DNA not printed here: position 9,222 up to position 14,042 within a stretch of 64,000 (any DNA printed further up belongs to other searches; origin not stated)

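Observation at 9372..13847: TonB-dependent receptor fused to a ~600-aa N-terminal Sel1-repeat array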

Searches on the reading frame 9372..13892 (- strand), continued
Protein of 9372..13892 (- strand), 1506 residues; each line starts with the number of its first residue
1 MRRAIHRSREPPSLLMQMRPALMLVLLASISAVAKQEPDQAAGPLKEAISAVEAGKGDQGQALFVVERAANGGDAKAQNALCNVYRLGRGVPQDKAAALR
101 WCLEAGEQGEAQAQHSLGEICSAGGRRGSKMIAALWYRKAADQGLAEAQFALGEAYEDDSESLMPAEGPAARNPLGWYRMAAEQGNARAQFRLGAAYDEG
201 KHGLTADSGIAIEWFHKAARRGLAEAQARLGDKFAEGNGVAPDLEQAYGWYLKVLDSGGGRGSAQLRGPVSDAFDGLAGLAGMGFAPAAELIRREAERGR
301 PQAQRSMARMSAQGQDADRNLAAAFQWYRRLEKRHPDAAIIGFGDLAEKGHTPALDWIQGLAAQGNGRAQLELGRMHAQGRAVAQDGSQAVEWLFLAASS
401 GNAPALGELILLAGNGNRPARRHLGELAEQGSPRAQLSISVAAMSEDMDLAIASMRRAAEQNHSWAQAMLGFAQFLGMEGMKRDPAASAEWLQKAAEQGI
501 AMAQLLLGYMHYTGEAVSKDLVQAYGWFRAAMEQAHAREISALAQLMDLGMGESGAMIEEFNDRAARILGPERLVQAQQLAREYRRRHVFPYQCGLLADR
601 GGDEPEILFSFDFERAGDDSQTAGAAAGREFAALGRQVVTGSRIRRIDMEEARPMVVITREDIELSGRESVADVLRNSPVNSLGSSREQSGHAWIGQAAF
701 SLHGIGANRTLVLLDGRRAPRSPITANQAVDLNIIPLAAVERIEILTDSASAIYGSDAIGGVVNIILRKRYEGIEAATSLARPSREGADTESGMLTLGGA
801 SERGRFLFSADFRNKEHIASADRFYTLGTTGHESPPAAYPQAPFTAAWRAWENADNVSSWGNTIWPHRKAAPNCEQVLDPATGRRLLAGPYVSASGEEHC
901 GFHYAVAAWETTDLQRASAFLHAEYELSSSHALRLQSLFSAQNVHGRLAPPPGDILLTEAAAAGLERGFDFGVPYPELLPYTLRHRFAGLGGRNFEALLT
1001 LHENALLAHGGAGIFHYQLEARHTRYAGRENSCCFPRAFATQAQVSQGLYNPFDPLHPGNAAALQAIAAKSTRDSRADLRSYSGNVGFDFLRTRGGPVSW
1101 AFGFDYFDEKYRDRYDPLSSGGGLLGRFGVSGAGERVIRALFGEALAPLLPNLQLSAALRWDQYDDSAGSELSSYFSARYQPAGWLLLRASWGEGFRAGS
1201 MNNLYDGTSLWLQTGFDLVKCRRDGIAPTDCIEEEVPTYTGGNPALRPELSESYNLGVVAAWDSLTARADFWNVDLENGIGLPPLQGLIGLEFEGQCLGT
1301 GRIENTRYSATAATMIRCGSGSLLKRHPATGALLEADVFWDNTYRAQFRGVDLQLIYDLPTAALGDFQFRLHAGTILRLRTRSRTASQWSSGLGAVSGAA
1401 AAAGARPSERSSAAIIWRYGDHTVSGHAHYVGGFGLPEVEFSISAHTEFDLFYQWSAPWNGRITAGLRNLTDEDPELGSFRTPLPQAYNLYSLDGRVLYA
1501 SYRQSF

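Call 7: find_homologous_proteins(query=window:9372-13892:-)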
Query window:9372-13892:- (1506 aa): 732 proteins with E <= 0.001 among 8000 candidates; the best 120 are listed.
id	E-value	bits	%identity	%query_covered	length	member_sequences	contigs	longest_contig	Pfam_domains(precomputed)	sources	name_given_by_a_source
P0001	0.0e+0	3358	100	99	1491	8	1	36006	PF07715.21,PF08238.19,PF00593.31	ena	-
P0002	0.0e+0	2862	96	65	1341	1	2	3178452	PF07715.21,PF08238.19,PF00593.31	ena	-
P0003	0.0e+0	2457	73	99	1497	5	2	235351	PF07715.21,PF08238.19,PF00593.31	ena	-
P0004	0.0e+0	2351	70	99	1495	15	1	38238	PF07715.21,PF08238.19,PF00593.31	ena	-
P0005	0.0e+0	2229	68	97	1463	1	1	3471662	PF07715.21,PF08238.19,PF00593.31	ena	-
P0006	0.0e+0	2227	68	97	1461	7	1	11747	PF07715.21,PF08238.19,PF00593.31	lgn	-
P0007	2.2e-127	445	30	33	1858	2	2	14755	PF23310.2,PF08238.19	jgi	jgi:TPR repeat protein/ubiquitin-protein ligase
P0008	2.6e-103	365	29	30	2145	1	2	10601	PF23310.2,PF08238.19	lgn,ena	-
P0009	6.1e-99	351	35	34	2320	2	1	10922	PF14559.13,PF13431.13,PF00514.30,PF02985.29,PF03130.23,PF13513.13,PF08238.19,PF12770.13,PF01602.27,PF13646.13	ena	-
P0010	1.3e-98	349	31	31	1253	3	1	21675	PF08289.17,PF23310.2,PF03781.23,PF13432.13,PF08238.19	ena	-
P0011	6.5e-95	337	32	33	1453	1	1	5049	PF08238.19,PF12770.13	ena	-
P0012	8.8e-89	317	34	32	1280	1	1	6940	PF08238.19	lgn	-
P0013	2.6e-88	315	31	32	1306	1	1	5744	PF12969.13,PF08238.19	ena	-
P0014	3.2e-88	315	30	34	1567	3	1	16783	PF02037.34,PF23310.2,PF08238.19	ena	-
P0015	9.6e-88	313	32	33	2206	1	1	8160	PF07714.24,PF00069.32,PF08289.17,PF03109.23,PF03781.23,PF13432.13,PF08238.19,PF01636.30,PF20308.5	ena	-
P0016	4.9e-87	311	31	35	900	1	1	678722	PF06293.21,PF07714.24,PF00069.32,PF03109.23,PF23310.2,PF08238.19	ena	-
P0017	1.0e-86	310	30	34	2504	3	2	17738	PF13240.12,PF13306.13,PF12773.14,PF23310.2,PF08238.19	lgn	-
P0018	1.9e-86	309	40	13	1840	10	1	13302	PF08238.19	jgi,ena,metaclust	metaclust:\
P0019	5.9e-85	304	30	31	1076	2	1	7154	PF13365.13,PF23310.2,PF08238.19,PF00089.33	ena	-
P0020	2.4e-84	302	35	32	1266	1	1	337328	PF07714.24,PF00069.32,PF03109.23,PF03781.23,PF14531.13,PF08238.19,PF20308.5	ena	-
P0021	3.4e-83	298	32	32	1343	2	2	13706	PF10516.16,PF22899.3,PF13424.13,PF13432.13,PF08238.19,PF13643.12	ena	-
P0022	2.1e-81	292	30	30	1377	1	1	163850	PF23310.2,PF08238.19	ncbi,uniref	ncbi:tetratricopeptide repeat protein [Prosthecobacter fluviatilis]|uniref:Tetratricopeptide repeat 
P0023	1.1e-79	287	34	32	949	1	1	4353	PF23310.2,PF13432.13,PF25170.2,PF08238.19,PF13174.13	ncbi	-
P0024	1.0e-78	284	32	23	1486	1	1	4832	PF07714.24,PF00069.32,PF03109.23,PF23310.2,PF08238.19,PF17667.8,PF01636.30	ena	-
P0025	1.2e-78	283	30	32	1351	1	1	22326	PF08238.19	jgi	jgi:TPR repeat protein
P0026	5.0e-78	281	29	33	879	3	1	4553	PF07720.19,PF00515.35,PF12895.14,PF13424.13,PF23310.2,PF13432.13,PF08238.19,PF07719.24,PF13174.13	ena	-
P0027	7.3e-78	281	33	22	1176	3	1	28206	PF23310.2,PF03781.23,PF13432.13,PF08238.19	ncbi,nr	ncbi:MAG: SEL1-like repeat protein [Thermoguttaceae bacterium]|nr:SEL1-like repeat protein [Thermogu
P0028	2.4e-77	279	32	34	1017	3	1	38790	PF08289.17,PF23310.2,PF08238.19,PF20308.5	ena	-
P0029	1.7e-76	276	36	33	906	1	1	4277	PF07714.24,PF00069.32,PF08289.17,PF03109.23,PF23310.2,PF13432.13,PF08238.19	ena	-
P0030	7.9e-76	274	31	33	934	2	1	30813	PF13365.13,PF08289.17,PF13432.13,PF08238.19,PF00089.33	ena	-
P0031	1.5e-74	270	33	31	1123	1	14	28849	PF23310.2,PF08238.19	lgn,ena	-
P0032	2.9e-74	269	29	33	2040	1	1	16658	PF17874.8,PF13424.13,PF23310.2,PF24885.2,PF08238.19,PF12770.13,PF13374.13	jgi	-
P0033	7.6e-74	267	27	34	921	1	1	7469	PF08289.17,PF13432.13,PF08238.19,PF07739.19,PF20308.5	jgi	jgi:uncharacterized protein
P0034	8.8e-74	267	30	36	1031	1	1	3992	PF13365.13,PF23310.2,PF08238.19,PF00089.33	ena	-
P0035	1.1e-73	267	29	33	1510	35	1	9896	PF08238.19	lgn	-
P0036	6.7e-73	264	32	33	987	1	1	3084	PF08289.17,PF08238.19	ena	-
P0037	2.7e-71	259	29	34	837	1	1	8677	PF23310.2,PF08238.19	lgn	-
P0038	3.0e-71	259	35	24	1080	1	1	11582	PF23310.2,PF25170.2,PF08238.19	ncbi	-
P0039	9.7e-71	257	27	32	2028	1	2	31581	PF13271.12,PF23310.2,PF08238.19,PF13191.13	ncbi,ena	-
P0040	2.5e-70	256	31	33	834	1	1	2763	PF23310.2,PF08238.19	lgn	-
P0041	2.7e-70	256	33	30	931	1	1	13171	PF07714.24,PF00069.32,PF08238.19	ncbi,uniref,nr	ncbi:hypothetical protein DFQ27_008914 [Actinomortierella ambigua]|uniref:Protein kinase domain-cont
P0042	4.1e-70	255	29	33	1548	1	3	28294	PF25168.2,PF13360.14,PF24105.2,PF24805.2,PF25048.2,PF24017.3,PF23342.2,PF13570.14,PF24817.2,PF08238.19,PF23393.3,PF20426.5,PF00656.28,PF00400.39,PF23414.2,PF25178.1,PF23410.5,PF23775.2,PF25174.2,PF24814.2,PF23381.2,PF25173.2,PF23383.2,PF25171.2,PF12894.14,PF23310.2,PF25175.2,PF24796.2,PF24780.2,PF23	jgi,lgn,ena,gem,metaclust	metaclust:\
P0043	5.8e-70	255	32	33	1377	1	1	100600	PF13365.13,PF23310.2,PF08238.19,PF00089.33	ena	-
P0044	4.8e-69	252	31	32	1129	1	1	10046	PF00656.28,PF23310.2,PF08238.19,PF13174.13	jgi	-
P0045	9.1e-69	251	31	31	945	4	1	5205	PF08238.19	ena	-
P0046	1.7e-68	250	36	31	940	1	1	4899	PF11775.14,PF23310.2,PF08238.19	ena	-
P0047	1.9e-68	250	28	34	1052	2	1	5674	PF13365.13,PF23310.2,PF08238.19,PF00089.33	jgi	jgi:TPR repeat protein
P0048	5.4e-68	248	31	32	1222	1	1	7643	PF23310.2,PF08238.19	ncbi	-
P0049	6.7e-68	248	34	33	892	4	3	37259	PF13365.13,PF08238.19,PF00089.33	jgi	jgi:hypothetical protein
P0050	9.6e-68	247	31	28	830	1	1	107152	PF14559.13,PF13431.13,PF20023.6,PF12895.14,PF13424.13,PF23310.2,PF13432.13,PF13428.13,PF08238.19,PF07719.24,PF20308.5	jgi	jgi:TPR repeat protein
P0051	1.8e-67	246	30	34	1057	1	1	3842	PF07714.24,PF00069.32,PF08238.19,PF01471.24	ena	-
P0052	5.4e-67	245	32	33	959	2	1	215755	PF23310.2,PF13432.13,PF08238.19,PF07719.24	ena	-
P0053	1.1e-66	244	32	32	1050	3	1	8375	PF03544.20,PF08238.19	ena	-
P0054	2.1e-66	243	31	32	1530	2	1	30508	PF11775.14,PF08238.19,PF01494.26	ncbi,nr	ncbi:hypothetical protein BGW42_004938 [Actinomortierella wolfii]|nr:hypothetical protein BGW42_0049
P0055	2.6e-66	242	35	32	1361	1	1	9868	PF20703.4,PF08238.19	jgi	jgi:TPR repeat protein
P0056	2.7e-66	242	32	33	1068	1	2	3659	PF13414.13,PF00515.35,PF12895.14,PF23310.2,PF13432.13,PF08238.19,PF13181.13,PF07719.24,PF13374.13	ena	-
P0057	3.6e-66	242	35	22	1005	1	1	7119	PF03793.25,PF08238.19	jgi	jgi:TPR repeat protein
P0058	6.9e-66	241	35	30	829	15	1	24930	PF07714.24,PF00069.32,PF12688.14,PF08238.19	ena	-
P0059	1.4e-65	240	28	35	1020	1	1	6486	PF08289.17,PF08238.19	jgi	jgi:TPR repeat protein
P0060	3.5e-65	239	37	13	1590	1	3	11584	PF23310.2,PF08238.19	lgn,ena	-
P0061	3.8e-65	239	32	30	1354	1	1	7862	PF07714.24,PF00069.32,PF23310.2,PF08238.19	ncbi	ncbi:hypothetical protein HDU93_007381, partial [Gonapodya sp. JEL0774]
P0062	4.4e-65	238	28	32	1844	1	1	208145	PF13271.12,PF23310.2,PF08238.19,PF13191.13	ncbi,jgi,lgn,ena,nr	ncbi:MAG: SEL1-like repeat protein [Proteobacteria bacterium]|nr:SEL1-like repeat protein [Pseudomon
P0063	4.5e-65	238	30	33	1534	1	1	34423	PF07714.24,PF00069.32,PF08289.17,PF03109.23,PF08238.19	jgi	jgi:TPR repeat protein/serine/threonine protein kinase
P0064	6.7e-65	238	32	31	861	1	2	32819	PF08238.19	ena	-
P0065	1.1e-64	237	32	31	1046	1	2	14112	PF14559.13,PF00656.28,PF13432.13,PF08238.19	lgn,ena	-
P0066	2.1e-64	236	29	32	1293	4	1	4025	PF08238.19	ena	-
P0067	4.0e-64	235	31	26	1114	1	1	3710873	PF07714.24,PF00069.32,PF23310.2,PF08238.19,PF01636.30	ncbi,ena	-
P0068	5.4e-64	235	31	30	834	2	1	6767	PF23310.2,PF13432.13,PF08238.19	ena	-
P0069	8.8e-64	234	32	31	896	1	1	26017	PF11775.14,PF07624.17,PF08238.19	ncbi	-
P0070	1.3e-63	233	33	32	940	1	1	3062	PF13240.12,PF08289.17,PF23310.2,PF03781.23,PF13432.13,PF08238.19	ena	-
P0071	2.2e-63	233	36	31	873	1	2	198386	PF08308.18,PF13432.13,PF08238.19,PF20308.5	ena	-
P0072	2.3e-63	233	27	32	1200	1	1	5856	PF13240.12,PF23310.2,PF03781.23,PF08238.19,PF20308.5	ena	-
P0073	5.7e-63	231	37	13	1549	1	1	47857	PF23310.2,PF08238.19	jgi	jgi:TPR repeat protein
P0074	8.3e-63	231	33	33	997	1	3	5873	PF08238.19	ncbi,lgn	-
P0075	1.6e-62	230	28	33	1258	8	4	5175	PF08238.19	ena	-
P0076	2.1e-62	229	31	34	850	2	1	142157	PF23310.2,PF08238.19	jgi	-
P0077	8.0e-62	228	31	36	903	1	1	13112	PF07714.24,PF00069.32,PF03109.23,PF23310.2,PF08238.19,PF01636.30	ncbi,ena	-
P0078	8.3e-62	228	32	33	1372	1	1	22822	PF06293.21,PF07714.24,PF00069.32,PF03109.23,PF08238.19,PF17667.8,PF01636.30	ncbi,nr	ncbi:MAG: SEL1-like repeat protein [Candidatus Riflebacteria bacterium]|nr:SEL1-like repeat protein 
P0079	1.1e-61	227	27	33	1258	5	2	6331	PF08289.17,PF08238.19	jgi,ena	jgi:TPR repeat protein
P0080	1.4e-61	227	26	35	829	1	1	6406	PF13365.13,PF08238.19,PF00089.33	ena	-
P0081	2.0e-61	226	32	31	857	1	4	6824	PF23310.2,PF08238.19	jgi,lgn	-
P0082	3.7e-61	225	30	32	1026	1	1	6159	PF23310.2,PF08238.19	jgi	jgi:uncharacterized protein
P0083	5.5e-61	225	32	37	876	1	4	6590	PF13431.13,PF00656.28,PF13432.13,PF08238.19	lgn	-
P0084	2.6e-60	223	32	35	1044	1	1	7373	PF07714.24,PF00069.32,PF03109.23,PF08238.19,PF01636.30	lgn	-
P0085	7.1e-60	221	33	36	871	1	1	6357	PF13606.13,PF13857.13,PF12796.14,PF00023.37,PF13637.13,PF08238.19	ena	-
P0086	8.0e-60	221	42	13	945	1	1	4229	PF13414.13,PF20604.4,PF23310.2,PF13432.13,PF08238.19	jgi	jgi:TPR repeat protein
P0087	1.1e-59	220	31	32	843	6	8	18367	PF23310.2,PF08238.19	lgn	-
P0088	1.7e-59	220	28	31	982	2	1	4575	PF08238.19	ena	-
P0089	4.4e-59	218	30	31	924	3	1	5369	PF13365.13,PF08238.19,PF00089.33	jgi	jgi:TPR repeat protein/S1-C subfamily serine protease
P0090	5.4e-59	218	30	34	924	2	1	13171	PF07714.24,PF00069.32,PF08238.19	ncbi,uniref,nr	ncbi:hypothetical protein DFQ27_008915 [Actinomortierella ambigua]|uniref:Protein kinase domain-cont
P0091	6.5e-59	218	39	16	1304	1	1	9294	PF13432.13,PF08238.19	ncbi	ncbi:MAG: hypothetical protein V3R68_05100 [Gammaproteobacteria bacterium]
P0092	2.0e-58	216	28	32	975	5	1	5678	PF01926.30,PF00350.30,PF13432.13,PF00009.34,PF08238.19,PF20308.5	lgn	-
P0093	2.1e-58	216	40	13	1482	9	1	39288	PF23310.2,PF08238.19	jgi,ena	-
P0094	2.6e-58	216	30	25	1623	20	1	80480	PF20023.6,PF23310.2,PF08238.19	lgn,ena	-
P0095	3.3e-58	216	32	30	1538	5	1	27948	PF08238.19,PF12770.13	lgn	-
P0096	5.9e-58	215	32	31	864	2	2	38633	PF11775.14,PF13414.13,PF00656.28,PF08238.19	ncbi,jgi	ncbi:MAG: TPR repeat protein [Candidatus Azotimanducaceae bacterium]|jgi:TPR repeat protein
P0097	7.6e-58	214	32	30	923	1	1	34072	PF07714.24,PF00069.32,PF08238.19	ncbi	ncbi:hypothetical protein DFQ27_005374, partial [Actinomortierella ambigua]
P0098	1.1e-57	214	31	31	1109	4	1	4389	PF23310.2,PF08238.19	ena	-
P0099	1.9e-57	213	29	32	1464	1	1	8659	PF12969.13,PF08238.19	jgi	jgi:TPR repeat protein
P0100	5.6e-57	212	28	30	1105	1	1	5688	PF23310.2,PF08238.19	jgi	-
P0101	7.0e-57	211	37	24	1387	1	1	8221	PF07714.24,PF00069.32,PF23310.2,PF08238.19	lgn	-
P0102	1.3e-56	210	33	30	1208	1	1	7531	PF08238.19,PF01471.24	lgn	-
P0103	1.5e-56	210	30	33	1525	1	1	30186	PF07714.24,PF00069.32,PF08238.19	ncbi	-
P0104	1.5e-56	210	30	23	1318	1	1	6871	PF08238.19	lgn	-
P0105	2.0e-56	210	32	24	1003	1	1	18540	PF23310.2,PF13676.12,PF08238.19,PF20308.5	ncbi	-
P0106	2.8e-56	209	33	33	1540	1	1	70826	PF06293.21,PF07714.24,PF13095.13,PF00069.32,PF12330.15,PF03109.23,PF23310.2,PF08238.19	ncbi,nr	ncbi:hypothetical protein BGZ73_009207 [Actinomortierella ambigua]|nr:hypothetical protein BGZ73_009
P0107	3.6e-56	209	29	25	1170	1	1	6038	PF03781.23,PF08238.19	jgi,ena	-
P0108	3.9e-56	209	30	33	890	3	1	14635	PF13365.13,PF23310.2,PF08238.19,PF00089.33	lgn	-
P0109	4.4e-56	209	29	34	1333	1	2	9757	PF23310.2,PF08238.19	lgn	-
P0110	1.2e-55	207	38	13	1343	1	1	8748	PF23310.2,PF08238.19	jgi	-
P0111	1.2e-55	207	31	29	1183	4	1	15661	PF07714.24,PF00069.32,PF03109.23,PF08238.19,PF01636.30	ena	-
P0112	1.3e-55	207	32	32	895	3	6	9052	PF13432.13,PF04371.21,PF08238.19,PF20308.5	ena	-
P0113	1.4e-55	207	26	33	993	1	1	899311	PF07714.24,PF00069.32,PF23310.2,PF08238.19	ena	-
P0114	3.1e-55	206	32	32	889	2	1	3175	PF25575.1,PF13432.13,PF04371.21,PF08238.19,PF20308.5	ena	-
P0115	6.0e-55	205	33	26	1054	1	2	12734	PF13432.13,PF08238.19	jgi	jgi:TPR repeat protein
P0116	6.4e-55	205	32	33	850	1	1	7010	PF13365.13,PF23310.2,PF13432.13,PF08238.19,PF20308.5,PF00089.33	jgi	jgi:TPR repeat protein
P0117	1.3e-54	204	34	27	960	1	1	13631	PF07714.24,PF00069.32,PF23310.2,PF08238.19,PF01471.24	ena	-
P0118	1.7e-54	203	31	32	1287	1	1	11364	PF00069.32,PF08238.19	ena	-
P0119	2.1e-54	203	31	33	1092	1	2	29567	PF07714.24,PF00069.32,PF08238.19,PF01636.30,PF20308.5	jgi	jgi:TPR repeat protein/serine/threonine protein kinase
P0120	2.4e-54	203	28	36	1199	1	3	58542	PF06293.21,PF07714.24,PF00069.32,PF03109.23,PF23310.2,PF03781.23,PF13432.13,PF08238.19,PF01636.30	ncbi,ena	-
